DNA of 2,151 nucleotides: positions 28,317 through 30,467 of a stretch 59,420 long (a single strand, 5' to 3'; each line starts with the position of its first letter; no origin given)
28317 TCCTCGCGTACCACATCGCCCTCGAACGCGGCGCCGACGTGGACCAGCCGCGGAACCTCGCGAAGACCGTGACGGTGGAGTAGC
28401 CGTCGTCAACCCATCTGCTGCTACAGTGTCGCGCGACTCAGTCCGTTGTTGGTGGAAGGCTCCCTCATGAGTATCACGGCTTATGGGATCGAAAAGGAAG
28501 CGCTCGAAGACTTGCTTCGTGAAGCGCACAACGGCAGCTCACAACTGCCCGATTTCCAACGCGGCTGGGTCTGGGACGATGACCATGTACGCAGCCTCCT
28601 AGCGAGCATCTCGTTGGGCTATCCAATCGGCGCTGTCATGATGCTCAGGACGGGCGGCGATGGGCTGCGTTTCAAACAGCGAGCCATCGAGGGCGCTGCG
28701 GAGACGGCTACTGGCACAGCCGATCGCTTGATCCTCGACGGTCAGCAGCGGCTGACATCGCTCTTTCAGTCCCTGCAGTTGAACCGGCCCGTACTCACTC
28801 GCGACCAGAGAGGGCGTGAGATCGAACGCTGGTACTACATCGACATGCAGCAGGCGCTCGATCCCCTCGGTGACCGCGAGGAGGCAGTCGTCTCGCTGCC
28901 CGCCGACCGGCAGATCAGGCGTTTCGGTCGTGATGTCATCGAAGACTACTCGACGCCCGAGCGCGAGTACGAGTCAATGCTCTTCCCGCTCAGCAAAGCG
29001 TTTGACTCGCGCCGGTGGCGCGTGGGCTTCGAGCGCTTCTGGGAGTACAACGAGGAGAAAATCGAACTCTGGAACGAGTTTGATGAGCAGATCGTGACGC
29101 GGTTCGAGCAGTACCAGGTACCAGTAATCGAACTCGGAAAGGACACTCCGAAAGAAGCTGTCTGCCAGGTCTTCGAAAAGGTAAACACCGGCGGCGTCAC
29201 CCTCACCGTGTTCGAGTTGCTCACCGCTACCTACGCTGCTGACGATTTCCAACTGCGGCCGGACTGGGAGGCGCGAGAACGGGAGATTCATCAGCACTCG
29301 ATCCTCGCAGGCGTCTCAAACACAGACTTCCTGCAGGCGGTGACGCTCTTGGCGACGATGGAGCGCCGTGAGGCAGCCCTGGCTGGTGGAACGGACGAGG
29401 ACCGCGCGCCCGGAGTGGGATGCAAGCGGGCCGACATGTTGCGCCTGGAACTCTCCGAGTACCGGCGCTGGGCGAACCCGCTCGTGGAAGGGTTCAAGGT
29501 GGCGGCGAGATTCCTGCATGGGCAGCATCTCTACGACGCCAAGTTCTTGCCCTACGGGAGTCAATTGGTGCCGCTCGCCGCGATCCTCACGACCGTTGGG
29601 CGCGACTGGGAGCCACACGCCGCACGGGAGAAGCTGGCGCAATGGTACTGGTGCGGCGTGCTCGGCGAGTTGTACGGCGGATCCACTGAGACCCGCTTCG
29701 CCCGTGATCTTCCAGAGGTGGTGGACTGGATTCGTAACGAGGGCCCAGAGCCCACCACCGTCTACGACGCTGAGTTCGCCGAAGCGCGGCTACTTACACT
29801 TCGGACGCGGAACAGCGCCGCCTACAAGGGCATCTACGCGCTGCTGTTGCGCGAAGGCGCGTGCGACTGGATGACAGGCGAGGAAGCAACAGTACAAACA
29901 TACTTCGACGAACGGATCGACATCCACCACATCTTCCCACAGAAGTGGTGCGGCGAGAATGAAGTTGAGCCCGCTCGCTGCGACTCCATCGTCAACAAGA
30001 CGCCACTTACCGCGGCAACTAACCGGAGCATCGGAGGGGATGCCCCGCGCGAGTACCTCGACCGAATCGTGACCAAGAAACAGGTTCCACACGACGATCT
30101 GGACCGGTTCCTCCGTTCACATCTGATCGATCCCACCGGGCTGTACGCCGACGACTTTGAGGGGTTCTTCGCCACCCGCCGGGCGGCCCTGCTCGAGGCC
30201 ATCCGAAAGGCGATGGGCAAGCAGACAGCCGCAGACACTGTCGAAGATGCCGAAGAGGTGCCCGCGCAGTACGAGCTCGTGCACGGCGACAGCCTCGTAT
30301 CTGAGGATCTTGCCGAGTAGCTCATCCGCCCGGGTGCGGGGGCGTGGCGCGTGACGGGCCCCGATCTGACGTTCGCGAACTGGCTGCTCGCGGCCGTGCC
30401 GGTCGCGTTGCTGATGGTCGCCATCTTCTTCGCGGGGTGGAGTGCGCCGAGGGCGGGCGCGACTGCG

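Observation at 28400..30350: Low-GC single-gene islet at the glmS 3-prime flank encoding a stand-alone DUF262+DUF1524 (GmrSD/BrxU/SspE-like) protein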

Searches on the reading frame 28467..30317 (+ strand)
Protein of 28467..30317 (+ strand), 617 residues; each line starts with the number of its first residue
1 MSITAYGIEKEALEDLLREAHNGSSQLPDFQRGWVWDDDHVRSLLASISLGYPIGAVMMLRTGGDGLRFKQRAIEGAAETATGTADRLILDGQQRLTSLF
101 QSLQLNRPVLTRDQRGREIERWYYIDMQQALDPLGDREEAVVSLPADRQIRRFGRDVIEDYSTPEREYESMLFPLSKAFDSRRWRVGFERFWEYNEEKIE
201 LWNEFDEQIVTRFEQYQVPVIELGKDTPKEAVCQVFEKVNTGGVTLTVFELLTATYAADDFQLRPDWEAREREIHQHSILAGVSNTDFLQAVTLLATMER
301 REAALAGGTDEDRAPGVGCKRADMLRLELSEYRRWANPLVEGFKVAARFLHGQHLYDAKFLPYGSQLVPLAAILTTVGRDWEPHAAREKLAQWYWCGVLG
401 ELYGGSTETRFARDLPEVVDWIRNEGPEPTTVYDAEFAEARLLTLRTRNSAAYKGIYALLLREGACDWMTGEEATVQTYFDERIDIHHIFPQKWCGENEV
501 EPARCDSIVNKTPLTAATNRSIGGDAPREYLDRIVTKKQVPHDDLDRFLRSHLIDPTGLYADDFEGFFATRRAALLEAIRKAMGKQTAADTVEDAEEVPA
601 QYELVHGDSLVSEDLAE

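Call 3: search_protein_families(library=pfam, proteins=[window:28467-30317:+], max_evalue=0.01)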
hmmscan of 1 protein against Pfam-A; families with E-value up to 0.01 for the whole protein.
window:28467-30317:+ (617 aa): 1 family
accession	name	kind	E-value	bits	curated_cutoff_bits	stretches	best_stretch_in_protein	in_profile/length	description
PF03235.19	GmrSD_N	-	3e-31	109.5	33.2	1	13-256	1-198/199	GmrSD restriction endonuclease, N-terminal domain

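Call 4: search_protein_families(library=padloc, proteins=[window:28467-30317:+], max_evalue=0.01)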
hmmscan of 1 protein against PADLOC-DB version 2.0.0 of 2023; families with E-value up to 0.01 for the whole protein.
window:28467-30317:+ (617 aa): 15 families
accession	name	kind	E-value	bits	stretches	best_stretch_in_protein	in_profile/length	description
PDLC04709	PDC-M55C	-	2.4e-26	90.5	2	12-128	16-131/554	-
PDLC04151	HEC-05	-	7e-20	69.3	2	11-258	26-276/600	-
PDLC04150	HEC-05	-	1.3e-15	55.2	2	17-252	14-256/583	-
PDLC03877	NsnA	-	4.8e-15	53.7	1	13-256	53-200/385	-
PDLC04152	HEC-05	-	2e-05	21.4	0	88-256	110-262/566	-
PDLC02792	SspE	-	0.0001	18.8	1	10-100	10-104/771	SspE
PDLC04157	HEC-06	-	0.00024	17.8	1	7-114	8-100/558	-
PDLC04155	HEC-06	-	0.00029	17.4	0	12-49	11-45/562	-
PDLC02695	Orf5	-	0.00047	16.7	0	14-100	11-92/601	Orf5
PDLC04027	PD-T4-2_A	-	0.00054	17.1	0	10-54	37-82/363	-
PDLC04153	HEC-05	-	0.00068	15.9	1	21-61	17-57/621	-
PDLC04154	HEC-06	-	0.0011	15.8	0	8-48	9-47/569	-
PDLC02791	SspE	-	0.0034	13.6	1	11-100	8-102/775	SspE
PDLC02786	SspE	-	0.0035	13.7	0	21-99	20-98/766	SspE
PDLC02693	Orf5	-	0.0098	12.9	0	27-126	11-106/543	Orf5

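Call 5: search_protein_families(library=ncbifam, proteins=[window:28467-30317:+], max_evalue=0.01)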
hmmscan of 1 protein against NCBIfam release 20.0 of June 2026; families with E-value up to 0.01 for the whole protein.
window:28467-30317:+ (617 aa): 0 families

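Call 8: search_solved_structures(query=window:28467-30317:+, max_evalue=1, show_alignments=3)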
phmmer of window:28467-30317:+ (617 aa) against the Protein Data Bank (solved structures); distinct sequences matched with E-value up to 1: 6.
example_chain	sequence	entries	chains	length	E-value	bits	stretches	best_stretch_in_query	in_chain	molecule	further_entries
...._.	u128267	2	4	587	0.067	14.8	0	19-100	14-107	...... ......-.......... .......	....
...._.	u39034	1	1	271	0.14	13.7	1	165-259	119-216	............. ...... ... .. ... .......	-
6yj6_C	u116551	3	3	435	0.36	12.4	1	165-259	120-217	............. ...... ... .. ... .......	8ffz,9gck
4i0p_A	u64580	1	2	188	0.68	11.5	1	406-441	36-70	HLA-DMA protein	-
4fqx_C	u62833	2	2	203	0.76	11.3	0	406-441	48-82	HLA class II histocompatibility antigen, DM alpha chain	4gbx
2bc4_A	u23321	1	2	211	0.8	11.3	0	406-441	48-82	HLA class II histocompatibility antigen, DM alpha chain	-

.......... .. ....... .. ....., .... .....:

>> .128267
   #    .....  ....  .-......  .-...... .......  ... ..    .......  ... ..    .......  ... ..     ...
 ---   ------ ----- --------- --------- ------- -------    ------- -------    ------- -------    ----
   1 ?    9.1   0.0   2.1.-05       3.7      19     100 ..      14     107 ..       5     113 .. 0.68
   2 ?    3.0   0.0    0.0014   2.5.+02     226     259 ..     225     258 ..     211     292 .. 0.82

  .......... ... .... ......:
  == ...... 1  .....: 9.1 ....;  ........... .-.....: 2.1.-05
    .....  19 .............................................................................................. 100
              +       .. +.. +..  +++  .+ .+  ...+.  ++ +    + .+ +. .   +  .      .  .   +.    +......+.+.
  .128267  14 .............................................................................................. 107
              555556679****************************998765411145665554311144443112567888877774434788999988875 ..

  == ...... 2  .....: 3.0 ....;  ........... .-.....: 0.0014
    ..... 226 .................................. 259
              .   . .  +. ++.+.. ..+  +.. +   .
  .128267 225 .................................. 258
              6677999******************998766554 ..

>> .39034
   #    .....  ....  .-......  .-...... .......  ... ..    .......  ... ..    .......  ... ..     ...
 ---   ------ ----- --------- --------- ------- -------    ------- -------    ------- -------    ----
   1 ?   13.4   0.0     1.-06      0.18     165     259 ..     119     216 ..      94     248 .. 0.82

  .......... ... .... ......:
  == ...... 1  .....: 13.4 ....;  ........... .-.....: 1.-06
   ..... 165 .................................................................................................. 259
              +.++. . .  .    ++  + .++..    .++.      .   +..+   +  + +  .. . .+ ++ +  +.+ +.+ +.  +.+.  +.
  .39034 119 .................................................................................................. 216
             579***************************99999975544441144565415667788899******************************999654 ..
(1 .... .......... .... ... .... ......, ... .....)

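Call 11: find_homologous_proteins(query=window:28467-30317:+, max_evalue=0.00001)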
Query window:28467-30317:+ (617 aa): 8000 proteins with E <= 0.00001 among 8000 candidates; the best 120 are listed.
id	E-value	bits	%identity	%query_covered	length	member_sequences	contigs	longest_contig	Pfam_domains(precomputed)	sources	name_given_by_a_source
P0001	0.0e+0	1376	98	100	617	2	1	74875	PF03235.20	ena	-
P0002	0.0e+0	1274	89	100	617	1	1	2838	PF03235.20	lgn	-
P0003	0.0e+0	1208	85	100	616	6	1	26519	PF03235.20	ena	-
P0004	0.0e+0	1167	82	100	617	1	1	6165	PF03235.20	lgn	-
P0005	0.0e+0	1166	81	100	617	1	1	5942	PF03235.20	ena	-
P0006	0.0e+0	1166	81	100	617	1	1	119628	PF03235.20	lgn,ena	-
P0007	0.0e+0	1151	81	100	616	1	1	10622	PF03235.20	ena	-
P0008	0.0e+0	1125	79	100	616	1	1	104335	PF03235.20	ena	-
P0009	0.0e+0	1125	79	100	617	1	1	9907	PF03235.20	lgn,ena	-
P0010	0.0e+0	1116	78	100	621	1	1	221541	PF03235.20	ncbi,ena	-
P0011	0.0e+0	1113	77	100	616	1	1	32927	PF03235.20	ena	-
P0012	0.0e+0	1112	78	100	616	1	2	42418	PF03235.20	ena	-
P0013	0.0e+0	1112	78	100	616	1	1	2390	PF03235.20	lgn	-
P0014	0.0e+0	1105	78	100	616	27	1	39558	PF03235.20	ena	-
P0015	0.0e+0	1103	77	100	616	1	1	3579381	PF03235.20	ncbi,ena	-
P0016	0.0e+0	1101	77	100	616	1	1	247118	PF03235.20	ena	-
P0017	0.0e+0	1098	77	99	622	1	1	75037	PF03235.20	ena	-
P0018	0.0e+0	1098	77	99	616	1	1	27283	PF03235.20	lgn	-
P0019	0.0e+0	1096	77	99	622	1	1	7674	PF03235.20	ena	-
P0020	0.0e+0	1094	76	99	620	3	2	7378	PF03235.20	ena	-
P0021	0.0e+0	1093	76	99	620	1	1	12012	PF03235.20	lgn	-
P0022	0.0e+0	1093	76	100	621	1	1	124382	PF03235.20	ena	-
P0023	0.0e+0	1089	77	100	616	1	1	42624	PF03235.20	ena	-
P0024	0.0e+0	1089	77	99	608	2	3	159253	PF03235.20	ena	-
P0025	0.0e+0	1089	77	100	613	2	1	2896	PF03235.20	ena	-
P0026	0.0e+0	1089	77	100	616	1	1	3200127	PF03235.20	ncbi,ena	-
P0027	0.0e+0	1087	76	99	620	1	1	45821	PF03235.20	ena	-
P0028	0.0e+0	1087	76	99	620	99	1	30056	PF03235.20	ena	-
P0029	0.0e+0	1086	76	100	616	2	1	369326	PF03235.20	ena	-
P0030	0.0e+0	1085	76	100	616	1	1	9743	PF03235.20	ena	-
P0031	0.0e+0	1083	76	100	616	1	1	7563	PF03235.20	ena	-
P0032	0.0e+0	1083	76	99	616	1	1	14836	PF03235.20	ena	-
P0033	0.0e+0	1082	76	100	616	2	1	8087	PF03235.20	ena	-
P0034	0.0e+0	1080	76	100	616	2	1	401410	PF03235.20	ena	-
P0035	0.0e+0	1078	76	99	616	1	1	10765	PF03235.20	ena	-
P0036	0.0e+0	1078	76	100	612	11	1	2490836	PF03235.20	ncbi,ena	-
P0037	0.0e+0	1076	76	99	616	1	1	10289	PF03235.20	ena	-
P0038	0.0e+0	1074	75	99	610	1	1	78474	PF03235.20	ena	-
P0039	0.0e+0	1074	75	99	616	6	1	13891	PF03235.20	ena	-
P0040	0.0e+0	1072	76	99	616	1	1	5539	PF03235.20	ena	-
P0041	0.0e+0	1072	75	99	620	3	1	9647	PF03235.20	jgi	jgi:hypothetical protein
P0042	0.0e+0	1071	76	100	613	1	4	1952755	PF03235.20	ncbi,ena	-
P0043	0.0e+0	1070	75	100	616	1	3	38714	PF03235.20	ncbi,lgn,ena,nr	ncbi:MAG: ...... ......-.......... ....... [Actinomycetia bacterium]|nr:DUF262 domain-containing pro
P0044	0.0e+0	1069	74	100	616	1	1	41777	PF03235.20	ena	-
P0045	0.0e+0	1068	75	100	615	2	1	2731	PF03235.20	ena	-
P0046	0.0e+0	1066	76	99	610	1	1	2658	PF03235.20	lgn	-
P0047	0.0e+0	1065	74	100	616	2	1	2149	PF03235.20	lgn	-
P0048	0.0e+0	1065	75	99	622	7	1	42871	PF03235.20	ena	-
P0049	0.0e+0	1064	76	100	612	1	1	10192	PF03235.20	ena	-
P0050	0.0e+0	1063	74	100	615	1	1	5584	PF03235.20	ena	-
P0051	0.0e+0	1060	74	99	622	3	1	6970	PF03235.20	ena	-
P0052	0.0e+0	1059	74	99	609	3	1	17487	PF03235.20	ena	-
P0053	0.0e+0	1059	75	100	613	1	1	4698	PF03235.20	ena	-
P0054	0.0e+0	1059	79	94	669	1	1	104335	PF03235.20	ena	-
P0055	0.0e+0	1059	74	99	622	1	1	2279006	PF03235.20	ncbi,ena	-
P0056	0.0e+0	1059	74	100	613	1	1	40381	PF03235.20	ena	-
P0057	0.0e+0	1058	74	99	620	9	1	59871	PF03235.20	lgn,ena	-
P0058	0.0e+0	1058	75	100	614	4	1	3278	PF03235.20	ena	-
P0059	0.0e+0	1057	75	100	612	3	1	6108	PF03235.20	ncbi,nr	ncbi:MAG: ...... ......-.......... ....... [Chloroflexi bacterium]|nr:DUF262 domain-containing prote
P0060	0.0e+0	1055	74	100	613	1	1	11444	PF03235.20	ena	-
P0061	0.0e+0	1055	74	100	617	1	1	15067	PF03235.20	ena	-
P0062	0.0e+0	1054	73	100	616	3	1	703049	PF03235.20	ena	-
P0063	0.0e+0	1054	76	100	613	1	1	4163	PF03235.20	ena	-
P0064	0.0e+0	1054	74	99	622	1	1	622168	PF03235.20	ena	-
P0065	0.0e+0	1054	75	100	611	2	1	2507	PF03235.20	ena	-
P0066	0.0e+0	1054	74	100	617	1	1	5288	PF03235.20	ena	-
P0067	0.0e+0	1053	75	100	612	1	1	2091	PF03235.20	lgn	-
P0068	0.0e+0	1052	74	100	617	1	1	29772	PF03235.20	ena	-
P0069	0.0e+0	1050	74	100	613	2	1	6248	PF03235.20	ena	-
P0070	0.0e+0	1049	74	100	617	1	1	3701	PF03235.20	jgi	-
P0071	0.0e+0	1049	74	100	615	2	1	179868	PF03235.20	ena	-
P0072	0.0e+0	1049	74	100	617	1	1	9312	PF03235.20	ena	-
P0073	0.0e+0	1049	74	100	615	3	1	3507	PF03235.20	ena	-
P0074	0.0e+0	1049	75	100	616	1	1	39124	PF03235.20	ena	-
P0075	0.0e+0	1048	73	99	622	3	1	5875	PF03235.20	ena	-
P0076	0.0e+0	1047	72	99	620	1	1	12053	PF03235.20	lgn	-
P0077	0.0e+0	1046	74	99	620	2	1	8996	PF03235.20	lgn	-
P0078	0.0e+0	1045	72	99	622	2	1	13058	PF03235.20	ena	-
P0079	0.0e+0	1044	73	98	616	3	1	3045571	PF03235.20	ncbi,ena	-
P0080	0.0e+0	1044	73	99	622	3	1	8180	PF03235.20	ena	-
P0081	0.0e+0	1043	73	99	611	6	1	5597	PF03235.20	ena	-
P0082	0.0e+0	1043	73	99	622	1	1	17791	PF03235.20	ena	-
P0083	0.0e+0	1041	73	100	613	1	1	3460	PF03235.20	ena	-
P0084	0.0e+0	1041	73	100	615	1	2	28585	PF03235.20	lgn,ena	-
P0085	0.0e+0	1040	73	99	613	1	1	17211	PF03235.20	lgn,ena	-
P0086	0.0e+0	1040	73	99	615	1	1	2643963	PF03235.20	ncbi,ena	-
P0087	0.0e+0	1039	73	99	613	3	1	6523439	PF03235.20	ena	-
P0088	0.0e+0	1039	73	100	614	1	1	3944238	PF03235.20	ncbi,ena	-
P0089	0.0e+0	1038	72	100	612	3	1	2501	PF03235.20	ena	-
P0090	0.0e+0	1038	77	94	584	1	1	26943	PF03235.20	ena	-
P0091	0.0e+0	1037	72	99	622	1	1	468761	PF03235.20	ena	-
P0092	0.0e+0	1036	72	99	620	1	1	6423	PF03235.20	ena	-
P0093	0.0e+0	1036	73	100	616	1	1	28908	PF03235.20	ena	-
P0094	0.0e+0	1036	73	100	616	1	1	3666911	PF03235.20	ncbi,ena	-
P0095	0.0e+0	1035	73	100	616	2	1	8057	PF03235.20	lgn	-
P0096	0.0e+0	1035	73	99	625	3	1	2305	PF03235.20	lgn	-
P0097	0.0e+0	1033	73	100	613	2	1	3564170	PF03235.20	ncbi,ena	-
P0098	0.0e+0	1033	74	100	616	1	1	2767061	PF03235.20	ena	-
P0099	0.0e+0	1032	72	99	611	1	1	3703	PF03235.20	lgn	-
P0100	0.0e+0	1029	73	99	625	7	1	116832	PF03235.20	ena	-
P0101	0.0e+0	1027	72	100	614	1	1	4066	PF03235.20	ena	-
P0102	0.0e+0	1027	72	99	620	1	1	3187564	PF03235.20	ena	-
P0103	0.0e+0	1026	73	100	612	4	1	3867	PF03235.20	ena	-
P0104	0.0e+0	1025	71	99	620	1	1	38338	PF03235.20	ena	-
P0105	0.0e+0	1025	72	100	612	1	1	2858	PF03235.20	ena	-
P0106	0.0e+0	1024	72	99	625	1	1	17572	PF03235.20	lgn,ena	-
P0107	0.0e+0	1023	73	100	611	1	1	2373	PF03235.20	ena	-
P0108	0.0e+0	1023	73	98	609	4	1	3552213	PF03235.20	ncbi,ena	-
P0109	0.0e+0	1021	72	99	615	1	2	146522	PF03235.20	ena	-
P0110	0.0e+0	1021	71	99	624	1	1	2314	PF03235.20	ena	-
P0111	0.0e+0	1021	72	99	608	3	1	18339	PF03235.20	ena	-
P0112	0.0e+0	1019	72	99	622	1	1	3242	PF03235.20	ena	-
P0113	0.0e+0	1018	72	99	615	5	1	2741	PF03235.20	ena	-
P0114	0.0e+0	1017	72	98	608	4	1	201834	PF03235.20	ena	-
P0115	0.0e+0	1016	70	99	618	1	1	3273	PF03235.20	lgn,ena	-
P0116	0.0e+0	1016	73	96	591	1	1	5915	PF03235.20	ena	-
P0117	0.0e+0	1014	71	99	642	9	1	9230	PF03235.20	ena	-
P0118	0.0e+0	1014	71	98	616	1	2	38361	PF03235.20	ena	-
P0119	0.0e+0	1011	72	100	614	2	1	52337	PF03235.20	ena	-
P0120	0.0e+0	1011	70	99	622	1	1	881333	PF03235.20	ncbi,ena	-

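Call 12: find_encoding_contigs(protein=P0001, flank=8000, max_places=3)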
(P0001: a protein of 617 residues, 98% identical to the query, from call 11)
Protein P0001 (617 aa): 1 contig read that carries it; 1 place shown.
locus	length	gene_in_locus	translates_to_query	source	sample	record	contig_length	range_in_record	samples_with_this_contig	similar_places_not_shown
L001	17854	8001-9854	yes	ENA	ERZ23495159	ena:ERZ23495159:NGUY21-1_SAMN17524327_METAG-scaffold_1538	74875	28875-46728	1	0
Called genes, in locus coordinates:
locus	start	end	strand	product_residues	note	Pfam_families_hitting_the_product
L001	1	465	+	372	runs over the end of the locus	PF01321:Creatinase_N, PF00557:Peptidase_M24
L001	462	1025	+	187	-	PF08207:EFP_N, PF01132:EFP, PF09285:Elong-fact-P_C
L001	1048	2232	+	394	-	PF13742:tRNA_anti_2, PF01336:tRNA_anti-codon, PF02601:Exonuc_VII_L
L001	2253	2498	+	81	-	PF02609:Exonuc_VII_S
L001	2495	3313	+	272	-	PF00551:Formyl_trans_N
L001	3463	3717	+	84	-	-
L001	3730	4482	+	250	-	PF01479:S4, PF00849:PseudoU_synth_2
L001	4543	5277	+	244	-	PF02224:Cytidylate_kin, PF13189:Cytidylate_kin2 (faint)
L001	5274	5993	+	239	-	PF01553:Acyltransferase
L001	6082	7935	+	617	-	PF13522:GATase_6, PF13537:GATase_7, PF01380:SIS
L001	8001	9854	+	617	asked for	PF03235:GmrSD_N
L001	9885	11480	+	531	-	PF02652:Lactate_perm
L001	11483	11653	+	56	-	-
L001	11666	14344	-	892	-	-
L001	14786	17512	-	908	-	PF01326:PPDK_N, PF00391:PEP-utilizers, PF02896:PEP-utilizers_C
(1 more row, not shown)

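Call 13: find_encoding_contigs(protein=P0006, flank=8000, max_places=3)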
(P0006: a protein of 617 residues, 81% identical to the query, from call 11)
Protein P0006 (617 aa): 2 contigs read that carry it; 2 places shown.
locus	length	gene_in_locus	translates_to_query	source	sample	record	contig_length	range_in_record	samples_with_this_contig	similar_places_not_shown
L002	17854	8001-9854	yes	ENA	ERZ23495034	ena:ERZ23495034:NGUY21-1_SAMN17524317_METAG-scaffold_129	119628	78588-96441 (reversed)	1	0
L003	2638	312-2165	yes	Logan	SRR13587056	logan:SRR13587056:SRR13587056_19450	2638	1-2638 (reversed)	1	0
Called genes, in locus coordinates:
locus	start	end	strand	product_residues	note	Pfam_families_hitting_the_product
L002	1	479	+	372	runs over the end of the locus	PF01321:Creatinase_N, PF00557:Peptidase_M24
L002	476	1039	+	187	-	PF08207:EFP_N, PF01132:EFP, PF09285:Elong-fact-P_C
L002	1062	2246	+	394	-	PF13742:tRNA_anti_2, PF01336:tRNA_anti-codon, PF02601:Exonuc_VII_L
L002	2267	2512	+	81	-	PF02609:Exonuc_VII_S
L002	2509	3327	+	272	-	PF00551:Formyl_trans_N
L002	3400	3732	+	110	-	-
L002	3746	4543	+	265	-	PF01479:S4, PF00849:PseudoU_synth_2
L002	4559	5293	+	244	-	PF02224:Cytidylate_kin, PF13189:Cytidylate_kin2 (faint)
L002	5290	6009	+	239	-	PF01553:Acyltransferase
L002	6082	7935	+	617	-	PF13522:GATase_6, PF13537:GATase_7, PF01380:SIS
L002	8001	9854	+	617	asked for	PF03235:GmrSD_N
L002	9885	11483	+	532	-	PF02652:Lactate_perm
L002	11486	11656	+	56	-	-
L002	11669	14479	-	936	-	PF09925:DUF2157 (weak)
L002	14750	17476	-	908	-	PF01326:PPDK_N, PF00391:PEP-utilizers, PF02896:PEP-utilizers_C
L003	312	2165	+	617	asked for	PF03235:GmrSD_N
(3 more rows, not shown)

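Call 14: find_encoding_contigs(protein=P0010, flank=8000, max_places=3)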
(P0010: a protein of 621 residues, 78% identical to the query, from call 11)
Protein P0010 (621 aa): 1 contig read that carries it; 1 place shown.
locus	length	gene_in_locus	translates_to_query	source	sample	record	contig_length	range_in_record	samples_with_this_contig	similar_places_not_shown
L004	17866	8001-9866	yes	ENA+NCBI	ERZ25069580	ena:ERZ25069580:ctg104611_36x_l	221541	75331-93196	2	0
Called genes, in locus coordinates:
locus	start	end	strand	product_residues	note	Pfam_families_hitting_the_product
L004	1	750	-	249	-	PF00497:SBP_bac_3, PF10613:Lig_chan-Glu_bd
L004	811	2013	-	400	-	PF02515:CoA_transf_3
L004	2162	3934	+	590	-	PF01555:N6_N4_Mtase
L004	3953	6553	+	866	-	PF04851:ResIII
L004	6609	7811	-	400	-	PF02515:CoA_transf_3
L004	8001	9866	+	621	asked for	PF03235:GmrSD_N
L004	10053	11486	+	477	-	PF00282:Pyridoxal_deC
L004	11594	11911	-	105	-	PF01909:NTP_transf_2, PF18765:Polbeta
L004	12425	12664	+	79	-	PF07927:HicA_toxin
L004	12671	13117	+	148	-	PF15970:HicB-like_2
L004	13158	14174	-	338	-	PF01699:Na_Ca_ex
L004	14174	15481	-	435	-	PF01595:CNNM, PF00571:CBS (weak), PF03471:CorC_HlyC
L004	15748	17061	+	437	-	PF13433:Peripla_BP_5, PF13458:Peripla_BP_6, PF01094:ANF_receptor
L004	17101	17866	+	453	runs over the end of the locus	PF02653:BPD_transp_2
